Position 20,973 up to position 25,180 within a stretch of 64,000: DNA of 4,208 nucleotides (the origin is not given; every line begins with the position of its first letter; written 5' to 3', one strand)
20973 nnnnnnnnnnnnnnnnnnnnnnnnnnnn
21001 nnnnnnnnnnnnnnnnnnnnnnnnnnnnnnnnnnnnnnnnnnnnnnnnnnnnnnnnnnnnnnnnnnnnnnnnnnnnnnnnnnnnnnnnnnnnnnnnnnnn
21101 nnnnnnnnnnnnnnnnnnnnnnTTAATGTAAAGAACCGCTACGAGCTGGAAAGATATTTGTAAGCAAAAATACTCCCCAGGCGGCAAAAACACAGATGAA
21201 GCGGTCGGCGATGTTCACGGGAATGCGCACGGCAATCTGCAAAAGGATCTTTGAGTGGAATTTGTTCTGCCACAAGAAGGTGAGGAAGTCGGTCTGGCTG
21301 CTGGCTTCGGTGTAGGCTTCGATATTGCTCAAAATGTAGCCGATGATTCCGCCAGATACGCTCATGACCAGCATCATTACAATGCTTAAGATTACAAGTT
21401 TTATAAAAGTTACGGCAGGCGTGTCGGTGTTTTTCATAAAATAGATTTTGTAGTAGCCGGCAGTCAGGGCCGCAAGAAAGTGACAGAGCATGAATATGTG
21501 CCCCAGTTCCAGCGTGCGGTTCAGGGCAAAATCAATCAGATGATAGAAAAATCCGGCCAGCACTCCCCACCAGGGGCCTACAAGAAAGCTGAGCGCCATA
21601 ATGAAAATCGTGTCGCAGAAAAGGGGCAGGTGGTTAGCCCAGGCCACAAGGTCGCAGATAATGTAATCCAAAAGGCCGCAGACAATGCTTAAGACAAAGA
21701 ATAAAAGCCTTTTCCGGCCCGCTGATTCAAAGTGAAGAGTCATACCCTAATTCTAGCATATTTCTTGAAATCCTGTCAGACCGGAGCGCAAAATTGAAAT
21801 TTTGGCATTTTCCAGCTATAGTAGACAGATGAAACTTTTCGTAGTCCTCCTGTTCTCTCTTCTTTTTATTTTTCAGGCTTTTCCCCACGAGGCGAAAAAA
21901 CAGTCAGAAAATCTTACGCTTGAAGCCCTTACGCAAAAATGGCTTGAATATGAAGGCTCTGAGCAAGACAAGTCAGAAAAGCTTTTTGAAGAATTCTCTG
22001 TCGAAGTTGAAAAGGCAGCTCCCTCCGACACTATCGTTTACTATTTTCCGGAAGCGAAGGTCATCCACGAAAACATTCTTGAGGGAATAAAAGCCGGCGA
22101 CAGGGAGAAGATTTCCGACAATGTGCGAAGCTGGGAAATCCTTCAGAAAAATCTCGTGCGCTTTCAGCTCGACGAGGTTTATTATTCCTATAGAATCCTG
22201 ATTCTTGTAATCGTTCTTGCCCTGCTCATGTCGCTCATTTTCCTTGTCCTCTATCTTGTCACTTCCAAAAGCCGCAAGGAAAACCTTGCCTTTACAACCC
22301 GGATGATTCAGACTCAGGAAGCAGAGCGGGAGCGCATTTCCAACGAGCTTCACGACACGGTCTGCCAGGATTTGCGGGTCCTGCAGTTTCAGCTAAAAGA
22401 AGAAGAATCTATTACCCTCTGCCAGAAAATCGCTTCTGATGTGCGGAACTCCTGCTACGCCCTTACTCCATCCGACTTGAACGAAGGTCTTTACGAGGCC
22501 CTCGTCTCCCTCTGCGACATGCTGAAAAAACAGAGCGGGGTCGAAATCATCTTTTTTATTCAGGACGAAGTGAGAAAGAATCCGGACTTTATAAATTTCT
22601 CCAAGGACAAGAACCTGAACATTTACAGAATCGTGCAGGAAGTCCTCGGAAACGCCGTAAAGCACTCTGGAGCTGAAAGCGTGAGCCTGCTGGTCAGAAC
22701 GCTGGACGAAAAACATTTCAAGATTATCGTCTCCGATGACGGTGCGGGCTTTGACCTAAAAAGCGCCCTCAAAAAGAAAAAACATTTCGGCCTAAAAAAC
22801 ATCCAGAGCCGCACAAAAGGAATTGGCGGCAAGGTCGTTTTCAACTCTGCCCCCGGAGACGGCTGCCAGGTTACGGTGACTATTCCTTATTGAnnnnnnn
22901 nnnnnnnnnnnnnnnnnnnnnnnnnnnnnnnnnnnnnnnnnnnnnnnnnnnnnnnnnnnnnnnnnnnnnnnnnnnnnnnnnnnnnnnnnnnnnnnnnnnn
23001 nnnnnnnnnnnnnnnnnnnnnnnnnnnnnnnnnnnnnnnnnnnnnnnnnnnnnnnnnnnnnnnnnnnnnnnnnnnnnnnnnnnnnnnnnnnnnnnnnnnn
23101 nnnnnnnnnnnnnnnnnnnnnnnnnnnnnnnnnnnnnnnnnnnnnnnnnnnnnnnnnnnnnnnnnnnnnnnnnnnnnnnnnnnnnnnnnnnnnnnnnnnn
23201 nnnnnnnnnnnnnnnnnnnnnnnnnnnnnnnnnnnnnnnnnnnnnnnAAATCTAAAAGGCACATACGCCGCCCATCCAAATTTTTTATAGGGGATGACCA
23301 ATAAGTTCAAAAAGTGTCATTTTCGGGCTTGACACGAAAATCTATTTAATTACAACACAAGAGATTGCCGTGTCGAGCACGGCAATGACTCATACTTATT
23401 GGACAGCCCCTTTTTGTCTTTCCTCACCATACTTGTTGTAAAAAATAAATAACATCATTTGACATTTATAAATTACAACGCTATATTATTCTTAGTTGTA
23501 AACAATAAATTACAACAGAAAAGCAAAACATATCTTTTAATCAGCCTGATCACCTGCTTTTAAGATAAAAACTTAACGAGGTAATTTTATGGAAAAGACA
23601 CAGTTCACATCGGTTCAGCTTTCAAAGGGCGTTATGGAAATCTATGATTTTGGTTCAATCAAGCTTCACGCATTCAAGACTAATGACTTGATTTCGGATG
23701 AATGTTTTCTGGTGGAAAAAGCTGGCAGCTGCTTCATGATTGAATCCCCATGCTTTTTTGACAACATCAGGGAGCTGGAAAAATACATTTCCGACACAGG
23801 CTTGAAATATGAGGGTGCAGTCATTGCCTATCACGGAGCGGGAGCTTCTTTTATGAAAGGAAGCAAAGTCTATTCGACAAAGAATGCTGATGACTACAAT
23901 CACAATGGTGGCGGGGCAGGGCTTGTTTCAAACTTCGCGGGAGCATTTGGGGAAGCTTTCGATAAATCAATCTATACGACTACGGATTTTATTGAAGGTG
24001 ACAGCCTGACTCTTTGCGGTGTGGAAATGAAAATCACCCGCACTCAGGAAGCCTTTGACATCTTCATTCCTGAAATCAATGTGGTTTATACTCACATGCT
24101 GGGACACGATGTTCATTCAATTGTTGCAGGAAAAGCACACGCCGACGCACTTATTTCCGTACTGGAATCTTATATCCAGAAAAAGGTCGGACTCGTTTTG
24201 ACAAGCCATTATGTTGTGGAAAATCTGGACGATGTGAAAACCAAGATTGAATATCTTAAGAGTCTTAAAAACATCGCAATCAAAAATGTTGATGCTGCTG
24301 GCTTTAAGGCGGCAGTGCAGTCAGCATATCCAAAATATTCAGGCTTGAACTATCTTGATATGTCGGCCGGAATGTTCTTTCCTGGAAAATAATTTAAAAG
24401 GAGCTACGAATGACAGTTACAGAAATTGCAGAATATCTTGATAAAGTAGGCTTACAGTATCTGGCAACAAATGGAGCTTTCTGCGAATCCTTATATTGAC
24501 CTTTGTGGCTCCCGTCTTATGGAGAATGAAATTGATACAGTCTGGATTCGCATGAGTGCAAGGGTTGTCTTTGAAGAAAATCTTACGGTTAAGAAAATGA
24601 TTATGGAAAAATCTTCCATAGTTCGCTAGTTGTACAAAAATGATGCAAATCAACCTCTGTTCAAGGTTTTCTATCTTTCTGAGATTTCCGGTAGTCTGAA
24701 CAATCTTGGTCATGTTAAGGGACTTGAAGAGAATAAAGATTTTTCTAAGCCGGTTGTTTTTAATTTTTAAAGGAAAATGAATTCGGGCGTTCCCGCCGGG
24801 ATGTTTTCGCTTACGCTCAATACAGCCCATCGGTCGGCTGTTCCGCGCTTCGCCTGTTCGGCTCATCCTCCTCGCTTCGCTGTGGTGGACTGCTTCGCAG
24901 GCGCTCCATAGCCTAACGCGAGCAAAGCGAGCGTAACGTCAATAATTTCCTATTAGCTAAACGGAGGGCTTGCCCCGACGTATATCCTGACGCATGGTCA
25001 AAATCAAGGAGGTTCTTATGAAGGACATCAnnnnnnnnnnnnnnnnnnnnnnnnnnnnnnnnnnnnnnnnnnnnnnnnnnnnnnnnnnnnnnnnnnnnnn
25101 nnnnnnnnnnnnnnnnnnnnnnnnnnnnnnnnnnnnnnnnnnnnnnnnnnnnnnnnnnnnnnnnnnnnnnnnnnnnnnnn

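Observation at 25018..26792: Overlapping SIR2-like + macro-domain gene pair (SirTM/macro-type ADP-ribosylation writer-eraser?) without the usual GcvH-L/LplA2 partners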

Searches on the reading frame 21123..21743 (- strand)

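Call 9: search_protein_families(library=pfam, proteins=[window:21123-21743:-], max_evalue=0.001)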
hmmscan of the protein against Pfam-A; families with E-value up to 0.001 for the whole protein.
window:21123-21743:- (206 aa): 3 families
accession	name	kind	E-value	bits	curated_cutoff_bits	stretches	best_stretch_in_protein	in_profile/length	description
PF12822.12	ECF_trnsprt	-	6.8e-07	29.9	30.7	1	15-186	9-163/169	ECF transporter, substrate-specific component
PF07694.17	5TM-5TMR_LYT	-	0.00022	21.3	24.6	1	45-142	48-138/169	5TMR of 5TMR-LYT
PF07155.17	ECF-ribofla_trS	-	0.00054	20.4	26.7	1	46-144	41-141/172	ECF-type riboflavin transporter, S component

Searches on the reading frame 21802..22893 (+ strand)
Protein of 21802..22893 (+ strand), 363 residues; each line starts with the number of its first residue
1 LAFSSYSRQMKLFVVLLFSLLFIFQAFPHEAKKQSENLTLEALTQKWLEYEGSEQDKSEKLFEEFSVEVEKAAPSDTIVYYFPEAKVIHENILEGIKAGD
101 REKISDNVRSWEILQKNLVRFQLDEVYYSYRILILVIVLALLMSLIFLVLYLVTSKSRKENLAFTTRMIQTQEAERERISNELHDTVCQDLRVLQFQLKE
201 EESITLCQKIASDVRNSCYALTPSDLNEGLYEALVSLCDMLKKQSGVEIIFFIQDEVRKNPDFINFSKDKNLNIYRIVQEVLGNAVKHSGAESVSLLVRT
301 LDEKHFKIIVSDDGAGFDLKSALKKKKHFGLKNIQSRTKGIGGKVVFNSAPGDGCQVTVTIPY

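Call 9: search_protein_families(library=pfam, proteins=[window:21802-22893:+], max_evalue=0.001)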
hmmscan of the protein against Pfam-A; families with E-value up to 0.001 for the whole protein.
window:21802-22893:+ (363 aa): 3 families
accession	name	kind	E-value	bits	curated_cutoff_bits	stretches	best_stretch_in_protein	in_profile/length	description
PF02518.31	HATPase_c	-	5.2e-11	43.4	26.4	1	272-362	4-108/111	Histidine kinase-, DNA gyrase B-, and HSP90-like ATPase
PF07730.19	HisKA_3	-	3.9e-05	24.6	24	1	175-199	1-25/68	Histidine kinase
PF13581.12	HATPase_c_2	-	0.00058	20.3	27.4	0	274-327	32-89/127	Histidine kinase-like ATPase domain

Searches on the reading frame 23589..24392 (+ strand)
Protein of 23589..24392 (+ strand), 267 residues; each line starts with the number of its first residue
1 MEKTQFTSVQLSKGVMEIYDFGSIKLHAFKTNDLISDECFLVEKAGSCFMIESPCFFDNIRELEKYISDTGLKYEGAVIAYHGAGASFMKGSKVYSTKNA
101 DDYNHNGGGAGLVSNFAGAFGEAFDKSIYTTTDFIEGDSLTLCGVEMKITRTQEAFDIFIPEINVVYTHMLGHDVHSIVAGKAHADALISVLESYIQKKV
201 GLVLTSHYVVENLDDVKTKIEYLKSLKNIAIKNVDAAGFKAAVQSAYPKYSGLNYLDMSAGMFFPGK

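Call 9: search_protein_families(library=pfam, proteins=[window:23589-24392:+], max_evalue=0.001)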
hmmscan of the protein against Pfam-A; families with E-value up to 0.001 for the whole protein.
window:23589-24392:+ (267 aa): 0 families

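Call 39: search_protein_families(library=pfam, proteins=[window:23589-24392:+], max_evalue=0.01)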
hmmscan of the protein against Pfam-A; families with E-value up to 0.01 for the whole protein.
window:23589-24392:+ (267 aa): 0 families

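Call 45: search_solved_structures(query=window:23589-24392:+, max_evalue=10, show_alignments=1)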
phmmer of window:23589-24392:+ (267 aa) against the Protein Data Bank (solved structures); distinct sequences matched with E-value up to 10: 0.

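Call 46: search_protein_families(library=ncbifam, proteins=[window:23589-24392:+], max_evalue=0.1)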
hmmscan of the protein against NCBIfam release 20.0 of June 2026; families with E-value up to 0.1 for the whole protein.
window:23589-24392:+ (267 aa): 2 families
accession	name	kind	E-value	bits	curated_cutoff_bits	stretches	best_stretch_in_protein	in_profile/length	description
NF040580.1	MBL_fold_Vmh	equivalog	0.024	13.9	430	1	140-260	149-277/286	Vmh family MBL fold metallo-hydrolase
TIGR03190.1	benz_CoA_bzdN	equivalog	0.032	13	453.8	1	124-228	78-179/377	benzoyl-CoA reductase, bzd-type, subunit N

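Call 52: find_homologous_proteins(query=window:23589-24392:+, max_evalue=0.001)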
Query window:23589-24392:+ (267 aa): 2281 proteins with E <= 0.001 among 2966 candidates; the best 120 are listed.
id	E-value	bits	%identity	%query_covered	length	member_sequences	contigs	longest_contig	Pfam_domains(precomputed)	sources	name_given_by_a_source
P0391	5.3e-167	572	96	100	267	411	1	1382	-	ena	-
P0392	1.4e-154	531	89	100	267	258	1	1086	-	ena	-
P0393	1.9e-148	511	85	99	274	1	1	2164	-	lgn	-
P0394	1.0e-147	508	84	100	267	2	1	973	-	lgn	-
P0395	7.6e-142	489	80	100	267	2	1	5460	-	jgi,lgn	-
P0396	2.9e-141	487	80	100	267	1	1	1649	-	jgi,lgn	-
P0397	2.3e-136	471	77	100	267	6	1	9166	-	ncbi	-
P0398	4.8e-134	464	77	99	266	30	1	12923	-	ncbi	-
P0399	4.2e-129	447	75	100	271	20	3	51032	-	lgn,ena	-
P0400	9.6e-128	443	73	99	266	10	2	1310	-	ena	-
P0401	2.5e-127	442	73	99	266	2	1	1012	-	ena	-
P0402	3.3e-126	438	73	99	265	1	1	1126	-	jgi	jgi:hypothetical protein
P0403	5.4e-126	437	73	99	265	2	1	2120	-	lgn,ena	-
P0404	6.9e-125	434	72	99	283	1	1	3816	-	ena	-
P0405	9.3e-125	433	71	99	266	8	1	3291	-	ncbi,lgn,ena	-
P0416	3.8e-119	415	72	99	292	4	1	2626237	-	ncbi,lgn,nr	ncbi:hypothetical protein [Treponema parvum]|nr:hypothetical protein [Treponema parvum]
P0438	1.5e-98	347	59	99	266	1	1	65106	-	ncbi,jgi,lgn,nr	ncbi:MAG: hypothetical protein HFI72_00505 [Peptococcaceae bacterium]|jgi:hypothetical protein|nr:hy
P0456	1.9e-96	340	59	99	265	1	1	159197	-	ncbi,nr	ncbi:MAG: hypothetical protein Q4F95_05175 [Oscillospiraceae bacterium]|nr:hypothetical protein [Osc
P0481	2.1e-95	337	60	99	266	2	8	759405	-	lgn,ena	-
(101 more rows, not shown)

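Call 54: find_encoding_contigs(protein=P0438, flank=6000, max_places=3)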
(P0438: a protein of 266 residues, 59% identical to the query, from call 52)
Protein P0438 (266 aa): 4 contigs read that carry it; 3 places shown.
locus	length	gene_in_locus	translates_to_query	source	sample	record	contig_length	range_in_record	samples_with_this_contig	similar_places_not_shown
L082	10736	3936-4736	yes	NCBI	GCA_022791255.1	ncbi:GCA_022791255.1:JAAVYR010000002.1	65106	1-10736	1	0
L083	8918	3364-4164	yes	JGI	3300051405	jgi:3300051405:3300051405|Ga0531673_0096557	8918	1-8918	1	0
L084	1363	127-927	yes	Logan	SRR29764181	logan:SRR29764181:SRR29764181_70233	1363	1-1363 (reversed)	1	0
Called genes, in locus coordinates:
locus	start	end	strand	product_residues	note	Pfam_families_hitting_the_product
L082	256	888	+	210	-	PF08901:DUF1847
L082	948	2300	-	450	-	PF03951:Gln-synt_N, PF00120:Gln-synt_C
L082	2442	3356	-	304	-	PF00892:EamA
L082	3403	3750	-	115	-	PF01638:HxlR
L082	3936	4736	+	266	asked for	-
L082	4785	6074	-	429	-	PF00117:GATase, PF02540:NAD_synthase (weak), PF01171:ATP_bind_3 (faint), PF06508:QueC (faint), PF00958:GMP_synt_C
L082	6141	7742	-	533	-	PF06418:CTP_synth_N, PF00117:GATase, PF07722:Peptidase_C26 (weak)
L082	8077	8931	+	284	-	PF01522:Polysacc_deac_1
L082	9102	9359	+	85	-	PF10764:Gin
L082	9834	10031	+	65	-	-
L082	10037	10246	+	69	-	-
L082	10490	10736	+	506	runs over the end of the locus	-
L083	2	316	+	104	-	?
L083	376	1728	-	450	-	PF03951:Gln-synt_N, PF00120:Gln-synt_C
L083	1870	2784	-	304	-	PF00892:EamA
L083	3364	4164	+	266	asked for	-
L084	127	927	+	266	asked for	-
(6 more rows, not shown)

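Call 55: find_encoding_contigs(protein=P0456, flank=6000, max_places=3)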
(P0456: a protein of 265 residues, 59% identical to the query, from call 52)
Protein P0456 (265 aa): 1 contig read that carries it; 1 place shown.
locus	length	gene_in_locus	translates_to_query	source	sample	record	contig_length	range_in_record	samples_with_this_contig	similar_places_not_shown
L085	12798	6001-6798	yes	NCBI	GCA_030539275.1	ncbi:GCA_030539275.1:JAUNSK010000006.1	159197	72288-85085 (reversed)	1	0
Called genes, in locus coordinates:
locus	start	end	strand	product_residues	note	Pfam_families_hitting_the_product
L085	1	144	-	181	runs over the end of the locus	PF08719:NADAR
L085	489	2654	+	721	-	PF14587:Glyco_hydr_30_2, PF00754:F5_F8_type_C, PF22633:F5_F8_type_C_2, PF00404:Dockerin_1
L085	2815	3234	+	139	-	PF11208:DUF2992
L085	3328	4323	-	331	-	-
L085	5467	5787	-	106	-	PF01638:HxlR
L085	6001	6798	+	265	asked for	-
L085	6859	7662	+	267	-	PF01661:Macro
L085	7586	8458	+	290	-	-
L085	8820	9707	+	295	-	PF00126:HTH_1, PF03466:LysR_substrate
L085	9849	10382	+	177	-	PF02525:Flavodoxin_2, PF03358:FMN_red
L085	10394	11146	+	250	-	PF02627:CMD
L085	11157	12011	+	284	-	PF00248:Aldo_ket_red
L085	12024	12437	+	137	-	PF07883:Cupin_2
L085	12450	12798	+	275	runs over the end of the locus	PF00106:adh_short, PF01370:Epimerase (weak), PF08659:KR, PF13460:NAD_binding_10 (weak), PF13561:adh_short_C2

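Call 57: find_encoding_contigs(protein=P0481, flank=6000, max_places=4)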
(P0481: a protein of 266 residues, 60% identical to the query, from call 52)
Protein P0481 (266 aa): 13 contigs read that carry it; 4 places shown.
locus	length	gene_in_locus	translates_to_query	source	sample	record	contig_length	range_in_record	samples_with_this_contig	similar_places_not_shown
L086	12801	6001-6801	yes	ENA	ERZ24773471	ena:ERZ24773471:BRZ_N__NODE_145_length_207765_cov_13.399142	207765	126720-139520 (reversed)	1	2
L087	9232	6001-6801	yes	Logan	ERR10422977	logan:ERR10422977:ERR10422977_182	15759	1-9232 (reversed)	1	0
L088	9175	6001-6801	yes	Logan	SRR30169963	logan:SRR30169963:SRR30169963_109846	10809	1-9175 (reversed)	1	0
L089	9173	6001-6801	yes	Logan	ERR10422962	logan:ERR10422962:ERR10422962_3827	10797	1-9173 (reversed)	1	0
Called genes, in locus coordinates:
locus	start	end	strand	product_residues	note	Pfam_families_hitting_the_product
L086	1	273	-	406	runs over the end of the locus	PF00668:Condensation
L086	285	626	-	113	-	-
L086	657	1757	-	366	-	-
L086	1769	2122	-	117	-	-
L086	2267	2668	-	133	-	-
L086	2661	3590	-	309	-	-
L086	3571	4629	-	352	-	PF00512:HisKA, PF02518:HATPase_c, PF14501:HATPase_c_5 (weak)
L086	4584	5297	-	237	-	PF00072:Response_reg, PF00486:Trans_reg_C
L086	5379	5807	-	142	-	PF02082:Rrf2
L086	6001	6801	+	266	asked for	-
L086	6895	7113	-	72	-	-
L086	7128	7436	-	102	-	-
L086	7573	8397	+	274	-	PF13672:PP2C_2 (faint)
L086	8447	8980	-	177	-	PF00293:NUDIX, PF14815:NUDIX_4 (weak)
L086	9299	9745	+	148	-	PF00583:Acetyltransf_1, PF13673:Acetyltransf_10, PF13508:Acetyltransf_7, PF08445:FR47 (weak)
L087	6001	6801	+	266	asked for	-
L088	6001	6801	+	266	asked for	-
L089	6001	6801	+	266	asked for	-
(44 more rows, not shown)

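Call 58: find_encoding_contigs(protein=P0416, flank=6000, max_places=3)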
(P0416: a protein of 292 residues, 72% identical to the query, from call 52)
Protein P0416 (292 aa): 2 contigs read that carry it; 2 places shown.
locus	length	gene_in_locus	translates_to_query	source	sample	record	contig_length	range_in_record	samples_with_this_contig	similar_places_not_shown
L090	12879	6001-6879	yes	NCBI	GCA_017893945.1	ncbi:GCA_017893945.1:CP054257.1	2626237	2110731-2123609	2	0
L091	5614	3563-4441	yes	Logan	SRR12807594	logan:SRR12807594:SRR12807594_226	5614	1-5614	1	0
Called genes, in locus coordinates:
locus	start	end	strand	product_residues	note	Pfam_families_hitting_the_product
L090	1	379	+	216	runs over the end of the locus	PF00702:Hydrolase, PF13419:HAD_2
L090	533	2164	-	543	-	PF00118:Cpn60_TCP1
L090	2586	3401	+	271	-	PF01936:NYN, PF12872:OST-HTH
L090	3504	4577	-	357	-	PF03537:Glyco_hydro_114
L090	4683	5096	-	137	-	PF01814:Hemerythrin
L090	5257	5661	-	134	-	PF00581:Rhodanese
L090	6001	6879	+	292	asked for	-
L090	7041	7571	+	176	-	PF02082:Rrf2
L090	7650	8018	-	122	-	PF09864:MliC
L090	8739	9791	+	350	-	PF00005:ABC_tran, PF13304:AAA_21 (weak)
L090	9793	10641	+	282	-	PF12679:ABC2_membrane_2, PF12698:ABC2_membrane_3, PF12730:ABC2_membrane_4 (weak), PF13346:ABC2_membrane_5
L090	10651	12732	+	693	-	PF23357:DUF7088, PF09822:ABC_transp_aux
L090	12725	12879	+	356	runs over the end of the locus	PF14238:DUF4340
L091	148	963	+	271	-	PF01936:NYN, PF12872:OST-HTH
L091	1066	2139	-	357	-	PF03537:Glyco_hydro_114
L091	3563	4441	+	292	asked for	-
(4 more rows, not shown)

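Call 62: predict_structure(alignment_id=A4)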
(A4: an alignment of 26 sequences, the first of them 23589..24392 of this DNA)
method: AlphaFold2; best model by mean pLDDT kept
length: 267 residues; sequences in the alignment: 26
mean_pLDDT: 89.4   pTM: 0.86
mean pLDDT of the five models: 89.4, 88.7, 88.5, 87.7, 87.3
residues with pLDDT >= 90: 173; 70-90: 78; 50-70: 15; < 50: 1
segments of 3 or more residues with pLDDT < 50: none
pLDDT, mean of each block of 10 residues (from residue 1): 92 92 94 73 97 91 95 96 91 96 88 84 92 96 97 90 91 69 85 92 85 92 93 93 88 80 77
secondary structure, 60 per line:
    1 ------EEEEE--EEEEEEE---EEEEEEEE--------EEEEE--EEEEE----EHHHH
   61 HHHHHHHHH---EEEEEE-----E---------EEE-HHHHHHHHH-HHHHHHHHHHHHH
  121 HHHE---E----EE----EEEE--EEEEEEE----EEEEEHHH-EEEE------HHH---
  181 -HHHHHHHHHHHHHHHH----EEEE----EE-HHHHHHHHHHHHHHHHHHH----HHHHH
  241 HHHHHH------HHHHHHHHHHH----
elements in order: E7-11 E14-20 E24-31 E40-44 E47-51 H57-69 E73-78 E94-96 H98-106 H108-123 E139-142 E145-151 E156-160 E165-168 H182-197 E202-205 H213-231 H236-246 H253-263

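Call 65: fold_search(model_id=the predicted structure, library=pdb)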
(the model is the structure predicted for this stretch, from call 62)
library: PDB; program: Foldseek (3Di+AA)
matches with E <= 10: 617; with E <= 0.001: 337
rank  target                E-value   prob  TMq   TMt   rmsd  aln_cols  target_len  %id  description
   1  8d2z_B                1.1e-09  1.00  0.60  0.54   7.5       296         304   15  Crystal Structure of a Metallo-beta-lactamase superfamily protein from Burkholderia cenocepacia (released 2023-07-05)
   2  6uxu_A                1.5e-09  1.00  0.65  0.59   7.1       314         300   12  X-ray Crystal Structure of Chlorothalonil Dehalogenase: Analyzing the Catalytic Mechanism of Hydrolytic Dehalogenation (released 2020-05-13)
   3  6l3s_A                2.0e-09  1.00  0.48  0.57   6.0       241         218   14  Crystal structure of metallo-beta-lactamase IMP-27 from Morganella morganii (released 2020-10-28)
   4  6jv4_B                2.5e-09  1.00  0.53  0.62   4.9       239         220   12  Crystal structure of metallo-beta-lactamase VMB-1 (released 2019-11-27)
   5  8d2z_A                3.1e-09  1.00  0.65  0.58   5.7       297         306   15  Crystal Structure of a Metallo-beta-lactamase superfamily protein from Burkholderia cenocepacia (released 2023-07-05)
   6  5hh4_D                3.3e-09  1.00  0.50  0.59   5.6       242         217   14  Crystal structure of metallo-beta-lactamase IMP-1 in complex with a phosphonate-based inhibitor (released 2017-01-18)
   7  2fhx_A                4.2e-09  1.00  0.54  0.58   5.9       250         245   10  Pseudomonas aeruginosa SPM-1 metallo-beta-lactamase (released 2006-01-17)
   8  5ewa_C                6.8e-09  1.00  0.50  0.58   6.2       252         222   13  Crystal structure of the metallo-beta-lactamase IMP-1 in complex with the bisthiazolidine inhibitor L-VC26 (released 2016-06-01)
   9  5acp_A                7.2e-09  1.00  0.51  0.60   6.0       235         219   14  W228R-Investigation of the impact from residues W228 and Y233 in the metallo-beta-lactamase GIM-1 (released 2015-12-23)
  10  5acq_B                7.2e-09  1.00  0.50  0.59   6.2       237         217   14  W228A-Investigation of the impact from residues W228 and Y233 in the metallo-beta-lactamase GIM-1 (released 2015-12-23)
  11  4wd6_B                7.2e-09  1.00  0.51  0.61   5.6       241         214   16  Crystal Structure of DIM-1 metallo-beta-lactamase (released 2014-09-17)
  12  7dtn_A                7.2e-09  1.00  0.47  0.56   6.3       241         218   14  Crystal structure of metallo-beta-lactamase IMP-1 mutant (D120E) in complex with citrate. (released 2021-08-04)
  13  5hh4_C                7.7e-09  1.00  0.48  0.56   6.4       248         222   14  Crystal structure of metallo-beta-lactamase IMP-1 in complex with a phosphonate-based inhibitor (released 2017-01-18)
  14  5hh4_A                8.1e-09  1.00  0.48  0.57   6.4       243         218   14  Crystal structure of metallo-beta-lactamase IMP-1 in complex with a phosphonate-based inhibitor (released 2017-01-18)
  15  5acs_A                8.6e-09  1.00  0.52  0.62   5.9       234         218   14  Y233A-Investigation of the impact from residues W228 and Y233 in the metallo-beta-lactamase GIM-1 (released 2015-12-23)
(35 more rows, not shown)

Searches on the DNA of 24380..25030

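Call 66: search_rna_families(source=window, start=24380, end=25030, threshold=evalue, max_evalue=1)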
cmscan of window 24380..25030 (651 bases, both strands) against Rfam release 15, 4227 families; matches with E-value up to 1: 1.
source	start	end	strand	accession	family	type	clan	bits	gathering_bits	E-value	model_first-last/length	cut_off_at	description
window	24637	24717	+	RF01574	DdR6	Gene; snRNA; snoRNA; CD-box;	-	20.6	90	0.75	1-86/86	no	Dictyostelium snoRNA DdR6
